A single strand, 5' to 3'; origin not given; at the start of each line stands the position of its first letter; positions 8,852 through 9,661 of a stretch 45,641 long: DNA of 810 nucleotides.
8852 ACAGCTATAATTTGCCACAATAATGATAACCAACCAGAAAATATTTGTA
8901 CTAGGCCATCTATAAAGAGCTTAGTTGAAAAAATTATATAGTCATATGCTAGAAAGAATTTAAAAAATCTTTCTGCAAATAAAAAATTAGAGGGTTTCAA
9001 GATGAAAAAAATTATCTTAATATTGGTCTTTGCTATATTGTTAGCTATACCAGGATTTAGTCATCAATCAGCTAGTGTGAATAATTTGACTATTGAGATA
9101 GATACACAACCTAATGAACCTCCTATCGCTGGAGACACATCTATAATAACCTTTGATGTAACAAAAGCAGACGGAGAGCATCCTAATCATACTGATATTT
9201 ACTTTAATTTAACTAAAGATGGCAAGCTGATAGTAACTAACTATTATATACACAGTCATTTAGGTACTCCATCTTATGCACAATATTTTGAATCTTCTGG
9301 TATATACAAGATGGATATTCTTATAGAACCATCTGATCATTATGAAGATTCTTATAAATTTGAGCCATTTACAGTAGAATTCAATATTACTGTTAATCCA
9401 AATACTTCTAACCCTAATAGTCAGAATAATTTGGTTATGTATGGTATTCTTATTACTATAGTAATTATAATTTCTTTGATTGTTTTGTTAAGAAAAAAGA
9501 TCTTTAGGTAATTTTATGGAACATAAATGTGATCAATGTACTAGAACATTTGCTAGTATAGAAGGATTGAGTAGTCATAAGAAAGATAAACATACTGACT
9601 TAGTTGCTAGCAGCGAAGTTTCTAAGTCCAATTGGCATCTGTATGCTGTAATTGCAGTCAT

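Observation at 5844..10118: Co-directional block of six exported/membrane-anchored Cys- and His-motif proteins: candidate uncharacterised extracytoplasmic thiol/metal system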

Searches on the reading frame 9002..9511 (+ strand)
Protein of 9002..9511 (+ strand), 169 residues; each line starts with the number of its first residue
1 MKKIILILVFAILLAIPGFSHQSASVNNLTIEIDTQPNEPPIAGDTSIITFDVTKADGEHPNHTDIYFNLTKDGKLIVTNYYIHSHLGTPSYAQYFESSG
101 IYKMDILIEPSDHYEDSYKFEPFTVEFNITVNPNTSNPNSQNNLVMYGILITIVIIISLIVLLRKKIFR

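Call 3: search_protein_families(library=pfam, proteins=[window:9002-9511:+], max_evalue=0.1)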
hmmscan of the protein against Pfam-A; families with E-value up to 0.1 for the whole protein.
window:9002-9511:+ (169 aa): 3 families
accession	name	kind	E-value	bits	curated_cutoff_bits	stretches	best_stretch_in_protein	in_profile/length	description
PF03383.21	Serpentine_r_xa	-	0.011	16.1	22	0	4-36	94-125/153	Caenorhabditis serpentine receptor-like protein, class xa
PF23616.1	Ig_GEX2_N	-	0.054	14.1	27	0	106-146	22-64/105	GEX2 N-terminal Ig-like domain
PF10131.15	PTPS_related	-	0.06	12.2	26.4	1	111-167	176-229/621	6-pyruvoyl-tetrahydropterin synthase related domain; membrane protein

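Call 4: search_protein_families(library=ncbifam, proteins=[window:9002-9511:+], max_evalue=0.1)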
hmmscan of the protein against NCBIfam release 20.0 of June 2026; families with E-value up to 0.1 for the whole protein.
window:9002-9511:+ (169 aa): 0 families

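Call 43: find_homologous_proteins(query=window:9002-9511:+, max_evalue=0.001)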
Query window:9002-9511:+ (169 aa): 3 proteins with E <= 0.001 among 210 candidates.
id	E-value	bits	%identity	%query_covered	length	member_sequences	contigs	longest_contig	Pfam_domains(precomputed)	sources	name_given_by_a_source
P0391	7.1e-105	366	100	100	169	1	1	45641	-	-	-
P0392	4.2e-67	243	67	90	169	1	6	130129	-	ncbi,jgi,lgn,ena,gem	-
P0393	2.1e-64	234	62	97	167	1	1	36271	-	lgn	-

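Call 45: find_encoding_contigs(protein=P0392, flank=10000, max_places=1)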
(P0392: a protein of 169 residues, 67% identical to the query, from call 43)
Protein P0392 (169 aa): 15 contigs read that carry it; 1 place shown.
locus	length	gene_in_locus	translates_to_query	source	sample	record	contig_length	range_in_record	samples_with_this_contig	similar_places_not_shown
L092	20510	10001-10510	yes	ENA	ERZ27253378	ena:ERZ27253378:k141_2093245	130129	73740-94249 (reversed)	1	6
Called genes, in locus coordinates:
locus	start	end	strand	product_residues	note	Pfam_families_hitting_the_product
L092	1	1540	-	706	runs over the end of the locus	PF09826:Beta_propel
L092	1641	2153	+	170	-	PF01022:HTH_5 (weak)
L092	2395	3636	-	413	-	PF18915:DUF5667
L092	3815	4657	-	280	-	PF24034:DUF7343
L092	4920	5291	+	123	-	PF18894:PhageMetallopep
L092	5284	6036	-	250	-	PF05569:Peptidase_M56, PF01435:Peptidase_M48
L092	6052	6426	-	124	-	PF03965:Penicillinase_R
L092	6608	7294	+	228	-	-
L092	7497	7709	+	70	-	-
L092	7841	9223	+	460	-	PF13905:Thioredoxin_8 (faint), PF13192:Thioredoxin_3 (faint), PF13473:Cupredoxin_1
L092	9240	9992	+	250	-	PF06053:DUF929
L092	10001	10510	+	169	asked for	-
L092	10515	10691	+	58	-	-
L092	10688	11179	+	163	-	-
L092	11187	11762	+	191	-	-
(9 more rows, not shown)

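Call 70: search_solved_structures(query=A4, max_evalue=10)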
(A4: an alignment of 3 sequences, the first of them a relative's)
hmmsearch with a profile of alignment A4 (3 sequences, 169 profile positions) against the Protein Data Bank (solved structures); distinct sequences matched with E-value up to 10: 2.
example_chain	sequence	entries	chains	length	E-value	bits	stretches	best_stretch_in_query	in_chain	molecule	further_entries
4u0y_A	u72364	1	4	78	0.66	13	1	65-113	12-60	HTH-type transcriptional repressor YvoA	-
4evu_A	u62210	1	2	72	1.2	12.2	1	42-83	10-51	Putative periplasmic protein ydgH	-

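Call 75: list_cluster_members(proteins=[P0392, P0123, P0390, P0276])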
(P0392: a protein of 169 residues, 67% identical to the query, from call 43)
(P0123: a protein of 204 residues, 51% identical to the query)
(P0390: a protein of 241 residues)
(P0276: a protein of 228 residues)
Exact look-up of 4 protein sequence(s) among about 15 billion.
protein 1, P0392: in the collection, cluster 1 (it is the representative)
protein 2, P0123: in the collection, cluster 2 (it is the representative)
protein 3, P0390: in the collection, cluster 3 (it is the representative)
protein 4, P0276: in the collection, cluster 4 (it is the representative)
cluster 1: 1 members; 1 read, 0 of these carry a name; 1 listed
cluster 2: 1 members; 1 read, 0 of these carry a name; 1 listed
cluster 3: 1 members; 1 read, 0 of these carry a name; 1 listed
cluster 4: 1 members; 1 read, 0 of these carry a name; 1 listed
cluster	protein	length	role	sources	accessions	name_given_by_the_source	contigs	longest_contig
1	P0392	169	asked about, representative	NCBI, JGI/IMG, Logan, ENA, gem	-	-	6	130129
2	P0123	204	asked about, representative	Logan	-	-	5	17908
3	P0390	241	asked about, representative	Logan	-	-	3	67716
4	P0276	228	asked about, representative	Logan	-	-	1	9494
